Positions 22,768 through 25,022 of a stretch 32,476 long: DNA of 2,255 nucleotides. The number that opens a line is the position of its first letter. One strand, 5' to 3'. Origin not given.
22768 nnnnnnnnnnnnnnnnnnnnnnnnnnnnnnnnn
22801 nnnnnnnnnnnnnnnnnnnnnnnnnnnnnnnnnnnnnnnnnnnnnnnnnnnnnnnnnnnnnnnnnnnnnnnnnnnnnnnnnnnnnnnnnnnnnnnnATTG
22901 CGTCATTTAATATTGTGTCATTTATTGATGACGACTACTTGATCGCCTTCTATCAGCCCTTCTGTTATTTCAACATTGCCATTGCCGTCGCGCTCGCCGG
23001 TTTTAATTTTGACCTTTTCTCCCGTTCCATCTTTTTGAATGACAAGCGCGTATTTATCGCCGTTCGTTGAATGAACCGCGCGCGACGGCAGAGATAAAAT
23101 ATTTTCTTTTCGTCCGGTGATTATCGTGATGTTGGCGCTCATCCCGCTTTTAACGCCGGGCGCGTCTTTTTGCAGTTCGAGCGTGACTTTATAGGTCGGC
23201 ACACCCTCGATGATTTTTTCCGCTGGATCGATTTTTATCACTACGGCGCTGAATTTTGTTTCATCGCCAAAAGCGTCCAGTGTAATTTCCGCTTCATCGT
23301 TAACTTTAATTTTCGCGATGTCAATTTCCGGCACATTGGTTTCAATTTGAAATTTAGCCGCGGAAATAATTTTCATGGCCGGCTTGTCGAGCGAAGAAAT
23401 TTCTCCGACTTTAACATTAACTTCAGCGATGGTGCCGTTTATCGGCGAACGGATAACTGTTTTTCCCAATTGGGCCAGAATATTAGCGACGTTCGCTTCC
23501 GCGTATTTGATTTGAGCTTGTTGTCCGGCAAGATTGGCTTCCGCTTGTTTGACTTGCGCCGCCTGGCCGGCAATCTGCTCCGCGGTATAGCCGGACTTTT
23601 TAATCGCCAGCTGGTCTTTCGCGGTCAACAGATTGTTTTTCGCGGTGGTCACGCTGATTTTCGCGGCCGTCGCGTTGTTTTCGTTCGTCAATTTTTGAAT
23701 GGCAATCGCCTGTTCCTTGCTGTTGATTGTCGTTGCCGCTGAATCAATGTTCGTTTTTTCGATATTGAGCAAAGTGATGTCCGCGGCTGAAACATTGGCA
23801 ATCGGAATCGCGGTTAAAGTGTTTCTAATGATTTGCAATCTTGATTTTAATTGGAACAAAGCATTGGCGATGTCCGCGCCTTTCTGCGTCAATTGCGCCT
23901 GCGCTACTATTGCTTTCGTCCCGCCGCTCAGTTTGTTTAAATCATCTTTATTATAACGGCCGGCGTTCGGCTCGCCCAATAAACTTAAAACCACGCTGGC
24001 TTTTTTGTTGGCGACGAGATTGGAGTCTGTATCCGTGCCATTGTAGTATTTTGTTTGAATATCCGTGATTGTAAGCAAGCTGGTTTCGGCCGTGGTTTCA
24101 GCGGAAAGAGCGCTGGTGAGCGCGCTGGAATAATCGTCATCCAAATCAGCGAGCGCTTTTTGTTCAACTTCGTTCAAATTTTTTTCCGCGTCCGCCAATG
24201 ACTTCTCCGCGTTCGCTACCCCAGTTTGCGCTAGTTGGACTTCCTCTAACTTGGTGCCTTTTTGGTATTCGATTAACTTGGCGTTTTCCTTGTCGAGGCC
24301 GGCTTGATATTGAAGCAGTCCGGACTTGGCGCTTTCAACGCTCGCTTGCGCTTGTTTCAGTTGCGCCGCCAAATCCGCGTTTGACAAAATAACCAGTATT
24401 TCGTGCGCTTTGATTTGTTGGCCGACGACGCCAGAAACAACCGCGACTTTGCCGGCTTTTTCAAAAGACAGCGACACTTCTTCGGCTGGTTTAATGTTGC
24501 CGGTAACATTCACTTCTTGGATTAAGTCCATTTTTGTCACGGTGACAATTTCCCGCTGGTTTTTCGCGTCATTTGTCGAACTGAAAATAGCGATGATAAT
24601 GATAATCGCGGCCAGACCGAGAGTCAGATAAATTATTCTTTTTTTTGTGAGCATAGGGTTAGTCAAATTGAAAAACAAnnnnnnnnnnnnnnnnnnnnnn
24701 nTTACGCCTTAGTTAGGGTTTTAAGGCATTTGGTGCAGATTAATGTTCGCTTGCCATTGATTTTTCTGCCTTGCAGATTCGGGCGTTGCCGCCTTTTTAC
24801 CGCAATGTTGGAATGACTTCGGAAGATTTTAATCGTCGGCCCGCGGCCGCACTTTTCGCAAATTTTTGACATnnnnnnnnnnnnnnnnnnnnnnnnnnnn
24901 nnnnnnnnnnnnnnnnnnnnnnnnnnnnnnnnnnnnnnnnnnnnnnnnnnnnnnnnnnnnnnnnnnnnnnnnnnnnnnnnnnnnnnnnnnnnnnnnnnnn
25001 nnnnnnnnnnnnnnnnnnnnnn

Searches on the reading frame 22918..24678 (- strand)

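Call 5: search_protein_families(library=pfam, proteins=[window:22918-24678:-], max_evalue=0.1)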
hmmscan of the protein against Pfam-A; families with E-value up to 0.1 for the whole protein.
window:22918-24678:- (586 aa): 2 families
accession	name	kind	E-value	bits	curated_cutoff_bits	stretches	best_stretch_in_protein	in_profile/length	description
PF13437.12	HlyD_3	-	9.9e-11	42.8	22.2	1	408-506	1-100/106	HlyD family secretion protein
PF16576.10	HlyD_D23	-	6.9e-09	35.7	30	1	347-513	60-212/214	Barrel-sandwich domain of CusB or HlyD membrane-fusion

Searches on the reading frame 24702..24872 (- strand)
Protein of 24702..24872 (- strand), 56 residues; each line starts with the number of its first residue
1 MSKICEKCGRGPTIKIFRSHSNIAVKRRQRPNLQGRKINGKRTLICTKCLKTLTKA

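Call 5: search_protein_families(library=pfam, proteins=[window:24702-24872:-], max_evalue=0.1)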
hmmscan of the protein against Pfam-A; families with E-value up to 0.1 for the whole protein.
window:24702-24872:- (56 aa): 3 families
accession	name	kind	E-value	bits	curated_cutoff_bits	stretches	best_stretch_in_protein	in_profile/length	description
PF00830.24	Ribosomal_L28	-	2.8e-07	30.8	27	1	3-55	1-59/60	Ribosomal L28 family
PF10764.14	Gin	-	0.015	15.7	27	0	34-55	10-29/45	Inhibitor of sigma-G Gin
PF04272.19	Phospholamban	-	0.044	13.7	25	1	18-46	13-41/52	Phospholamban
